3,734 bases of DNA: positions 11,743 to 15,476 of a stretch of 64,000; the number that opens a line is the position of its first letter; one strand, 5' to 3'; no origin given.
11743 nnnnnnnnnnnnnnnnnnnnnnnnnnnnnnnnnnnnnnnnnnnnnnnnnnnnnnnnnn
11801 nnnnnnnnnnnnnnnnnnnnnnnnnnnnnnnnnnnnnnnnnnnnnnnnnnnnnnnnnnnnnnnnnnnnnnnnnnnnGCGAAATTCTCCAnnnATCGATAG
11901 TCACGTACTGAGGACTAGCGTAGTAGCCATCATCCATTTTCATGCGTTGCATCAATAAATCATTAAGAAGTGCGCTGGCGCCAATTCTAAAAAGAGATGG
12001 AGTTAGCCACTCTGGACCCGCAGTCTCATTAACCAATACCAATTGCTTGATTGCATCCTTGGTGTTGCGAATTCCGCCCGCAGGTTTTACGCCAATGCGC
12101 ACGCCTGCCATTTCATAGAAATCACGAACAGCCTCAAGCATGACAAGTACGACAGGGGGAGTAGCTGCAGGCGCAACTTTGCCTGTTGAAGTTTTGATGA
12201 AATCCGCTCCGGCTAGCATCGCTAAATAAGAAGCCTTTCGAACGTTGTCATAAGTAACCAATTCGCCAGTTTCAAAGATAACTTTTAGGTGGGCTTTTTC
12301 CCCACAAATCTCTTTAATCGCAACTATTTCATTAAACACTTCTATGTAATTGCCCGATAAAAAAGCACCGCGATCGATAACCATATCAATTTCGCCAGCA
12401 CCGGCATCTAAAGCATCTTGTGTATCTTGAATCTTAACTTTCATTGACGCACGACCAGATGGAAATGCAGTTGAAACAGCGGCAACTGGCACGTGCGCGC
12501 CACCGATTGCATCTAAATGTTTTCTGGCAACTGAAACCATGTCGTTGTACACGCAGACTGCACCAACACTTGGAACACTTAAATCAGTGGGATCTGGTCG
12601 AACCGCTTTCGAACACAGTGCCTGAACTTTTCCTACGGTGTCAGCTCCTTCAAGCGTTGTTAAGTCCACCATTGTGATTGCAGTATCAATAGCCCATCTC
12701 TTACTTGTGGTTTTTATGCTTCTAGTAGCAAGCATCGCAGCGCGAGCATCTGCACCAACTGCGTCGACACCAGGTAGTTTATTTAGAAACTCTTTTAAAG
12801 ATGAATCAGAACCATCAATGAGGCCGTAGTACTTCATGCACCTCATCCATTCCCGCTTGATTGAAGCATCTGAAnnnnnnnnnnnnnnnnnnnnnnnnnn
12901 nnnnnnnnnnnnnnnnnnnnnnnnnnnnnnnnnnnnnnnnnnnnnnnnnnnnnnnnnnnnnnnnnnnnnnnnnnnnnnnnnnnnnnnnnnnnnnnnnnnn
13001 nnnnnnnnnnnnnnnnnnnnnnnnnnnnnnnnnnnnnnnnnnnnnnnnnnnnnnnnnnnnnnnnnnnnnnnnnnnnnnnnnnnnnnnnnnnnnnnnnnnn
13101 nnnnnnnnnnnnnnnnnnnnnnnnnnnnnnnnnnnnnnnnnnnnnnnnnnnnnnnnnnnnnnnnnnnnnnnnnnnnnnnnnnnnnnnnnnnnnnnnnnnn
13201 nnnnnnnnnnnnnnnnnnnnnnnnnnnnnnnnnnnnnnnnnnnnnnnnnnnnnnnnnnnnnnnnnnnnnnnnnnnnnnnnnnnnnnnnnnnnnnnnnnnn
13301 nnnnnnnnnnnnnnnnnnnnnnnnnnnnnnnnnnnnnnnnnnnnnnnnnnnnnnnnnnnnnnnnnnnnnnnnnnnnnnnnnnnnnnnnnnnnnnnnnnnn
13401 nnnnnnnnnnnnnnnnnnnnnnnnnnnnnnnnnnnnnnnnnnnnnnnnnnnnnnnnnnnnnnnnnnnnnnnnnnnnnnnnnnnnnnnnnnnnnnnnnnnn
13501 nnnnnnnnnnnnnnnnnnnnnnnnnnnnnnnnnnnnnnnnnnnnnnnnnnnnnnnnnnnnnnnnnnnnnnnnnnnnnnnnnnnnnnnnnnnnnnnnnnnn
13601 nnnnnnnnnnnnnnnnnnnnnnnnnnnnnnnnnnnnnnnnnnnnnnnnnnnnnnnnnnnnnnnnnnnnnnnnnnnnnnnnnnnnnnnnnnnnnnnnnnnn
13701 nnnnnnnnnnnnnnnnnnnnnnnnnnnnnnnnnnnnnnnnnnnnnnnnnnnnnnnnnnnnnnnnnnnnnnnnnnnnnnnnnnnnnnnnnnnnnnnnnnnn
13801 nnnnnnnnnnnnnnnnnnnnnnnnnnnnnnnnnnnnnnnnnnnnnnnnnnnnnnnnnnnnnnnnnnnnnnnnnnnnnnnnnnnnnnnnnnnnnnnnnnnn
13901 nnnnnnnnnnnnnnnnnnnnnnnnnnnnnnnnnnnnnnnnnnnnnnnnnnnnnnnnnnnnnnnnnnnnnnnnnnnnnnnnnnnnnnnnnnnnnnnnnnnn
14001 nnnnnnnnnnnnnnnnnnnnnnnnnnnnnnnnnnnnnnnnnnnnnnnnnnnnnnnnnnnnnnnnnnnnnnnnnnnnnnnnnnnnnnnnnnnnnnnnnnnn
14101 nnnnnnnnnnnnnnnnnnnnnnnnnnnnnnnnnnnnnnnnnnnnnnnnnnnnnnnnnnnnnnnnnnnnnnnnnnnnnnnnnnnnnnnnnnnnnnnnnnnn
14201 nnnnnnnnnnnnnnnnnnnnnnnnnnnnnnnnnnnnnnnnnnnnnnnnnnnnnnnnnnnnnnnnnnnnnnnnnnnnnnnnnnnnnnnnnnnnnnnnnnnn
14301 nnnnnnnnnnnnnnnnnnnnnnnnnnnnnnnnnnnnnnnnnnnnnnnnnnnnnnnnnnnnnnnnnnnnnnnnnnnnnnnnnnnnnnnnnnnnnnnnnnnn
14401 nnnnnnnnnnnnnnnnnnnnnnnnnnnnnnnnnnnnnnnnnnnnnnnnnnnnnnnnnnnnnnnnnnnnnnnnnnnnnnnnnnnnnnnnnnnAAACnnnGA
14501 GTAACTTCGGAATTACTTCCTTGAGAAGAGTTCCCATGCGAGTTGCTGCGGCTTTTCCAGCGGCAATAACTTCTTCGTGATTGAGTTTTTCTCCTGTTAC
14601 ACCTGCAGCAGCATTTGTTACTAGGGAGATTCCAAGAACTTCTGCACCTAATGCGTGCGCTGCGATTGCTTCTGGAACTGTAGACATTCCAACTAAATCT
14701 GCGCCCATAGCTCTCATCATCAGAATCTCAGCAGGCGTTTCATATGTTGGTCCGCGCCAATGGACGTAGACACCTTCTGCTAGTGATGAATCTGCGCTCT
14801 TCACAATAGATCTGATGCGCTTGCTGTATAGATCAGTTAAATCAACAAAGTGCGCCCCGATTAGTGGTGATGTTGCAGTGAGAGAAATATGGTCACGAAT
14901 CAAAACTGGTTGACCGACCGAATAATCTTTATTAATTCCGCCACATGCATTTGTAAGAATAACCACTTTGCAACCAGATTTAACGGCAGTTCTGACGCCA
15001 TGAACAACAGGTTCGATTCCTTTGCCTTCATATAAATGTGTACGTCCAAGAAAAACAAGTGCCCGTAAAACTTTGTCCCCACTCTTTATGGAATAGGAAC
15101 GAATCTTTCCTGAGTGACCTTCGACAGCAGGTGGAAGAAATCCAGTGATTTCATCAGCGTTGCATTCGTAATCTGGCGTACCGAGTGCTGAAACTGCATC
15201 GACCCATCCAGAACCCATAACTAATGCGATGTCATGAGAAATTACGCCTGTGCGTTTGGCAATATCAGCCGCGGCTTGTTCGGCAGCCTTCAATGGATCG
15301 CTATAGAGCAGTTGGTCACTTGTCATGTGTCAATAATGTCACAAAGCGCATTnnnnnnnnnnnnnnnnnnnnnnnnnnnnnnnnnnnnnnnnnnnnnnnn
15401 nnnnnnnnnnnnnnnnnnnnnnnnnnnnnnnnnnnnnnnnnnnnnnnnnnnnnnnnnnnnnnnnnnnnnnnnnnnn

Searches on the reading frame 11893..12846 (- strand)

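Call 27: search_protein_families(library=ncbifam, proteins=[window:11893-12846:-], max_evalue=1e-10)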
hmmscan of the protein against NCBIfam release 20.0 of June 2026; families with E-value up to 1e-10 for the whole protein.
window:11893-12846:- (318 aa): 1 family
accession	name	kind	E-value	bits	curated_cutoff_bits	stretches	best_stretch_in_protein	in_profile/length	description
TIGR00126.1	deoC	equivalog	2e-49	167.9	117.3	1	58-279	4-204/211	deoxyribose-phosphate aldolase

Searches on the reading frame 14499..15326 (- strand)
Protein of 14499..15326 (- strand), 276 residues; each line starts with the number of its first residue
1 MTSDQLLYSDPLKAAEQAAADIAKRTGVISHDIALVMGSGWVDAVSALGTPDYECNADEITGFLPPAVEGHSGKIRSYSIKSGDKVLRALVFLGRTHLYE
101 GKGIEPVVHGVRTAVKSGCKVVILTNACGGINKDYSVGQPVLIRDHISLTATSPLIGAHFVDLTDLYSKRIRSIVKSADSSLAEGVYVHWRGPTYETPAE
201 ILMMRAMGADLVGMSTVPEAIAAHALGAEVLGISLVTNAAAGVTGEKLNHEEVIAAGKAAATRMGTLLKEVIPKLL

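Call 27: search_protein_families(library=ncbifam, proteins=[window:14499-15326:-], max_evalue=1e-10)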
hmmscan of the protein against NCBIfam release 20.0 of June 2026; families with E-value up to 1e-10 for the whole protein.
window:14499-15326:- (276 aa): 9 families
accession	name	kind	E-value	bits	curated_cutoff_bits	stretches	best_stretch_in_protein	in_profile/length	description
NF006054.0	PRK08202.1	equivalog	1.3e-87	293.8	218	1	12-274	5-273/274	purine-nucleoside phosphorylase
TIGR01698.1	PUNP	equivalog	1.3e-86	290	302.6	1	32-272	1-244/245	purine-nucleoside phosphorylase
TIGR01697.1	PNPH-PUNA-XAPA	subfamily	3e-70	236.4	197.1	1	32-272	1-246/247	inosine/guanosine/xanthosine phosphorylase family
TIGR01700.1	PNPH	equivalog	4.6e-56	190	293.35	1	32-272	1-248/249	purine nucleoside phosphorylase I, inosine and guanosine-specific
TIGR01699.1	XAPA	equivalog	1.1e-38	133.3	370.9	1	33-267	2-242/248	xanthosine phosphorylase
TIGR01694.1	MTAP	equivalog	3.7e-25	88.7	274.85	1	116-273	73-239/240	S-methyl-5'-thioadenosine phosphorylase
NF006599.0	PRK09136.1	equivalog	1.6e-18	66.9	223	1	79-272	36-244/247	S-methyl-5'-thioinosine phosphorylase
NF005876.0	PRK07823.1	equivalog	4.2e-14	52.3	306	1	116-274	78-244/267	S-methyl-5'-thioadenosine phosphorylase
NF006334.0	PRK08564.1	equivalog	5.4e-12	45.4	382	1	116-275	81-250/267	S-methyl-5'-thioadenosine phosphorylase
